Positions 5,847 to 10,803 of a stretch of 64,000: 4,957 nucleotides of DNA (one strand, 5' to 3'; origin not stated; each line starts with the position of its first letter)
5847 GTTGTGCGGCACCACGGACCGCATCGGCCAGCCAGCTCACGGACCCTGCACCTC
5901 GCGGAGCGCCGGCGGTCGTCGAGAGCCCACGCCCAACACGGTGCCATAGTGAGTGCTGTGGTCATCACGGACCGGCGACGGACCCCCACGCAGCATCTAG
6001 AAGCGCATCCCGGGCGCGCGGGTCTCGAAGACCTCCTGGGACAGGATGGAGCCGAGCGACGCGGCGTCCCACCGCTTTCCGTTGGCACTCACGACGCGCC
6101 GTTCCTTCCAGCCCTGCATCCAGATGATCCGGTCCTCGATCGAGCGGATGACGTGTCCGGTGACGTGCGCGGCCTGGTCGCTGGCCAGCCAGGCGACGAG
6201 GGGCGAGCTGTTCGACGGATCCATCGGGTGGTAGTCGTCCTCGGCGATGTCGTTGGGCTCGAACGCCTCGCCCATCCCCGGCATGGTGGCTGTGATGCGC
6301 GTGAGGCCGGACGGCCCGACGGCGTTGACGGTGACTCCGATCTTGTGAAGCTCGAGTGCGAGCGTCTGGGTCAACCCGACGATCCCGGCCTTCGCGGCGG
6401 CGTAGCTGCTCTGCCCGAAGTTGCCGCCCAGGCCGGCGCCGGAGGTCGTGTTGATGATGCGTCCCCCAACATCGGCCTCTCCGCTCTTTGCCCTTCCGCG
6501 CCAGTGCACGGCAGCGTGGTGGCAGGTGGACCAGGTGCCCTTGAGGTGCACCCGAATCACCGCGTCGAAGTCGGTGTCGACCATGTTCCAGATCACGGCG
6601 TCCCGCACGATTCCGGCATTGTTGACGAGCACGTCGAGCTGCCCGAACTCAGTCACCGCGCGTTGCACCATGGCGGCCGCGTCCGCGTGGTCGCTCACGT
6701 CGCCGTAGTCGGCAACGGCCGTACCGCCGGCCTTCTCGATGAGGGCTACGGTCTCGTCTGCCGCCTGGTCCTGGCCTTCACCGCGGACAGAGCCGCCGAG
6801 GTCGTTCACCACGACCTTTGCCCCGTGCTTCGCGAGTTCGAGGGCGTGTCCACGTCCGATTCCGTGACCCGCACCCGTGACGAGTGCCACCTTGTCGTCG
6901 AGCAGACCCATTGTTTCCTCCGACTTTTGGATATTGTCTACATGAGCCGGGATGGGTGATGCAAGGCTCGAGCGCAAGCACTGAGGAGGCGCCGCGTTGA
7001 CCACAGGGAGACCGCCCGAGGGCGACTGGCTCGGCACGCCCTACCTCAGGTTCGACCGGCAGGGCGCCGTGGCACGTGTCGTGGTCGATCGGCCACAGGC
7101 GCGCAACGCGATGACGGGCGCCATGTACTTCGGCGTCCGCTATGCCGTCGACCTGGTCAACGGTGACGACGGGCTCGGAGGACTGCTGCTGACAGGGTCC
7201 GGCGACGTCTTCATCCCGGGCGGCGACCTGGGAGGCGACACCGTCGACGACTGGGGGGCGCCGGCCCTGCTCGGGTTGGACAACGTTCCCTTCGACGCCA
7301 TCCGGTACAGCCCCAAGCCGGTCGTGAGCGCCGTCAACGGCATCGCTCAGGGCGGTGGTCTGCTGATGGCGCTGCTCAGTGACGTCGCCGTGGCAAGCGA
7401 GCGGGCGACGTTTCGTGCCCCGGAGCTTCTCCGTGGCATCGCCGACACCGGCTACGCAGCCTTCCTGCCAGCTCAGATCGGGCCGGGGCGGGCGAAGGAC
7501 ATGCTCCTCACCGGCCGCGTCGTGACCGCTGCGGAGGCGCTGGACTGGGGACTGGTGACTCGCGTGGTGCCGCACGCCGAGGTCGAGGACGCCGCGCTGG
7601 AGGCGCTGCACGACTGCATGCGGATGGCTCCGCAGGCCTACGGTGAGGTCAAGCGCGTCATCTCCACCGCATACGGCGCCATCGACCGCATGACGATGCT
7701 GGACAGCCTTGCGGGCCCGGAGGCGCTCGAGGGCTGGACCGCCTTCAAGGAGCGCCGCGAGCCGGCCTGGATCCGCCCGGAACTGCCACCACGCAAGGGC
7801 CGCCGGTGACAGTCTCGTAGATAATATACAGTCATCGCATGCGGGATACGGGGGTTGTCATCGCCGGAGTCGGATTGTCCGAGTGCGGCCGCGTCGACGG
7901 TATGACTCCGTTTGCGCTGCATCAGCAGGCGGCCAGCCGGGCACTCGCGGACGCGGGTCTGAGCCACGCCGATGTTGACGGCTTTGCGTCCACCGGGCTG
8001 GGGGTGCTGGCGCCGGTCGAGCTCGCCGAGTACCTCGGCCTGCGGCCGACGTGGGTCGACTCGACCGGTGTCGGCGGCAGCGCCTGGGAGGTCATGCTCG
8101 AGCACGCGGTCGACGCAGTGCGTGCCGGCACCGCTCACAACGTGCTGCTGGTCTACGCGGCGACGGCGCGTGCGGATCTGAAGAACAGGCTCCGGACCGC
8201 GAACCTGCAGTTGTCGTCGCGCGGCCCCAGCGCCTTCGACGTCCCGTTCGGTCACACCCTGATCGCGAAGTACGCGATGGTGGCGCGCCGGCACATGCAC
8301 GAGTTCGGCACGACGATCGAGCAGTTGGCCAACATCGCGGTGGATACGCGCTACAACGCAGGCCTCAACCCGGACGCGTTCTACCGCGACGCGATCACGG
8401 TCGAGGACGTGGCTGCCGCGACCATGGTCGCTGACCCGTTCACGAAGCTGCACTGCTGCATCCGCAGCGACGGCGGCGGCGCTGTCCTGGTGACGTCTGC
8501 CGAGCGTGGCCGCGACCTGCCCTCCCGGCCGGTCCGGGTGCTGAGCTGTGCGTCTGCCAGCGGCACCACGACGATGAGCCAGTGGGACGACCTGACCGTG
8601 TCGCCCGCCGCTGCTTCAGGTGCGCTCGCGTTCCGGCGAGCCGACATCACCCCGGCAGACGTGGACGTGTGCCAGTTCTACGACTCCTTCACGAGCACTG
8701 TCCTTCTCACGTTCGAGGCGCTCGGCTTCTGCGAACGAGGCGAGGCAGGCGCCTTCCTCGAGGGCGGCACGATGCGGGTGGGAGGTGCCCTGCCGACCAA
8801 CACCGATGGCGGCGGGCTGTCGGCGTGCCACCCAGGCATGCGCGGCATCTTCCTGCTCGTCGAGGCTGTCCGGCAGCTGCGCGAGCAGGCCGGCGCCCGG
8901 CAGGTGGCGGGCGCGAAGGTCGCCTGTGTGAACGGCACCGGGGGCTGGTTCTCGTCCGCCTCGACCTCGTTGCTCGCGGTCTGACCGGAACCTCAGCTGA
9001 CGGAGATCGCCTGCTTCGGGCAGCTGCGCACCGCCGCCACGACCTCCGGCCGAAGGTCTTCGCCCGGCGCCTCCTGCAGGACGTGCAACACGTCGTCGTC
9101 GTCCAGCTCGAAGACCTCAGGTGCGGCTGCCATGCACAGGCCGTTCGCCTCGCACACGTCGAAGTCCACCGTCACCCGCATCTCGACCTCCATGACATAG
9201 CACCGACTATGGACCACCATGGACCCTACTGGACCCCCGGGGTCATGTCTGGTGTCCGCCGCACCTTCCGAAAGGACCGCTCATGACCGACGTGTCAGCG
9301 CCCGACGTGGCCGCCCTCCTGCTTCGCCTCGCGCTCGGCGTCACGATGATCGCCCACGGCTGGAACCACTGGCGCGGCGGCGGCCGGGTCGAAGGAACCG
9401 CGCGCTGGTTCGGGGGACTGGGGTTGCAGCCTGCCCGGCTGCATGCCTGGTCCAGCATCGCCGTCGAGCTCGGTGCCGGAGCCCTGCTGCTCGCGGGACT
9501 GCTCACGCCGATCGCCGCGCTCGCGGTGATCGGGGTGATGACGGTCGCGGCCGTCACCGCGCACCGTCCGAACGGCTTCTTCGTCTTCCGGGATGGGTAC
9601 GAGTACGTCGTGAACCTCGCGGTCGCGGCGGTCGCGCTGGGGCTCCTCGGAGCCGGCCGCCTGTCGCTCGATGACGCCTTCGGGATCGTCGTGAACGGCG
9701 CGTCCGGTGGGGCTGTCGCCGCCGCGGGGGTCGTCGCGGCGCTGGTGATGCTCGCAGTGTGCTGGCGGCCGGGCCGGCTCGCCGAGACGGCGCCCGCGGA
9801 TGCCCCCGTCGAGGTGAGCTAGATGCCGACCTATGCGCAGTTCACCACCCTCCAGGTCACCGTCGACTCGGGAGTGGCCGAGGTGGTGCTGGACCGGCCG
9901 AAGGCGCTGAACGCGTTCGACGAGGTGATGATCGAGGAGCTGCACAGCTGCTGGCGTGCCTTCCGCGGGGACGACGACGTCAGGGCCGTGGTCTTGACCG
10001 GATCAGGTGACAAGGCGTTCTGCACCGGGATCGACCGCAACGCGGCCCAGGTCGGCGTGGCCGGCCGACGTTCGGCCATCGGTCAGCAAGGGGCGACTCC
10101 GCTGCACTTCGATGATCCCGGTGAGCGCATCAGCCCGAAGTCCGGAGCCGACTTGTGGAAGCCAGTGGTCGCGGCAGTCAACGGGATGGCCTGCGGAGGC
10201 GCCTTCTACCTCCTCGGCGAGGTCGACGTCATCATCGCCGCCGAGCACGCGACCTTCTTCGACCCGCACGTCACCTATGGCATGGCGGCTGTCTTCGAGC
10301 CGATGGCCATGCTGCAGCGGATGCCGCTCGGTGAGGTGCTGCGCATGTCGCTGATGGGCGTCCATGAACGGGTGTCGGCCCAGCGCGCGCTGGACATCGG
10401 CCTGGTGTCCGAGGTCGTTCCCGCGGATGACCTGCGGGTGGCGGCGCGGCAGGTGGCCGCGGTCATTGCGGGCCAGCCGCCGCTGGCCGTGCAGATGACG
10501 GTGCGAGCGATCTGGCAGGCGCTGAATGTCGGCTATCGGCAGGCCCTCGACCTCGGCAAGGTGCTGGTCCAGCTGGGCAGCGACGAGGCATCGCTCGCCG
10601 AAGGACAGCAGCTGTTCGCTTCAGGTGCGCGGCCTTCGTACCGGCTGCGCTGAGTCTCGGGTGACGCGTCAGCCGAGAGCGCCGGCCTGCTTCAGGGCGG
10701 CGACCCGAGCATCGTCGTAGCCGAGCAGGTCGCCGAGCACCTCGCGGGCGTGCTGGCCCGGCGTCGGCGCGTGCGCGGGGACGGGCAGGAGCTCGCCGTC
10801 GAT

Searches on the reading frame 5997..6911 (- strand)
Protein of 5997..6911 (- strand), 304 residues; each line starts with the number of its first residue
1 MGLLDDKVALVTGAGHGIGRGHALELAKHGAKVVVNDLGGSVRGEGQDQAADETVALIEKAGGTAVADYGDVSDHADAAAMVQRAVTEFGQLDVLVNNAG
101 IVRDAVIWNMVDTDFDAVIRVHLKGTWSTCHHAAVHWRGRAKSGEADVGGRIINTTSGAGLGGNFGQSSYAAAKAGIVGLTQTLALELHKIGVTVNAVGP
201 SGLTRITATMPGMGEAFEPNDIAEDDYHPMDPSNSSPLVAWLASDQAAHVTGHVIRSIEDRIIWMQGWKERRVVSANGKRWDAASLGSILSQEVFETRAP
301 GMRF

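Call 48: search_protein_families(library=pfam, proteins=[window:5997-6911:-], max_evalue=0.00001)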
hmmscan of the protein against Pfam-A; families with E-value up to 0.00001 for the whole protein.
window:5997-6911:- (304 aa): 3 families
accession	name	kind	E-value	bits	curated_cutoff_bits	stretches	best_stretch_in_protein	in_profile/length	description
PF00106.31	adh_short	-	2.7e-42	144.9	26.6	1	7-203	1-182/195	short chain dehydrogenase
PF13561.12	adh_short_C2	-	1e-37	130.4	27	1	13-255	1-229/236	Enoyl-(Acyl carrier protein) reductase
PF08659.16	KR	-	1.3e-14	55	22.6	1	9-180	3-159/180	KR domain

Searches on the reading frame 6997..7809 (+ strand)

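Call 48: search_protein_families(library=pfam, proteins=[window:6997-7809:+], max_evalue=0.00001)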
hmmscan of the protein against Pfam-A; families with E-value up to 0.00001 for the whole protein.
window:6997-7809:+ (270 aa): 2 families
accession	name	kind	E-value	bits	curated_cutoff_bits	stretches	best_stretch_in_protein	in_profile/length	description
PF00378.25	ECH_1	-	1e-41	143.4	27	1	21-258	2-248/251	Enoyl-CoA hydratase/isomerase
PF16113.10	ECH_2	-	2.5e-16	60.5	27.2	1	26-210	2-190/335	Enoyl-CoA hydratase/isomerase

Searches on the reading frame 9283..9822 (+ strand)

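Call 48: search_protein_families(library=pfam, proteins=[window:9283-9822:+], max_evalue=0.00001)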
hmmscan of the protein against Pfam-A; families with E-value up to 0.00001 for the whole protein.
window:9283-9822:+ (179 aa): 1 family
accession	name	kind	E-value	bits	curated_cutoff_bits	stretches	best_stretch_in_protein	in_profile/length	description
PF07681.17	DoxX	-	1.4e-21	77.3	23.6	1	11-95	2-85/85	DoxX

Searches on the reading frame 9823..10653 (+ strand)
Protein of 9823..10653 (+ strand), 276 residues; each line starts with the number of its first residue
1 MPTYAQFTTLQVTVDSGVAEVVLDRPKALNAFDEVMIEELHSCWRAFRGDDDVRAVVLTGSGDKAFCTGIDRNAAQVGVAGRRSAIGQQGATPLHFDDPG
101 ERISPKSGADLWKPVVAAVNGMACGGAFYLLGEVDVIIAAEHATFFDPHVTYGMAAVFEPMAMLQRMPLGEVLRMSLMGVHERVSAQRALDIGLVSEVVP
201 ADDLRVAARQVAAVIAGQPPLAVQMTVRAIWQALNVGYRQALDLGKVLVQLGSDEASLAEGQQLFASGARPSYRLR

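Call 48: search_protein_families(library=pfam, proteins=[window:9823-10653:+], max_evalue=0.00001)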
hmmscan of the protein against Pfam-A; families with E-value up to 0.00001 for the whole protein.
window:9823-10653:+ (276 aa): 2 families
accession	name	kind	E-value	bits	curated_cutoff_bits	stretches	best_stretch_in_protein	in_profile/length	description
PF00378.25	ECH_1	-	3.4e-38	131.8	27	1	15-270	3-245/251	Enoyl-CoA hydratase/isomerase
PF16113.10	ECH_2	-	9.2e-20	71.8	27.2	1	20-215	3-188/335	Enoyl-CoA hydratase/isomerase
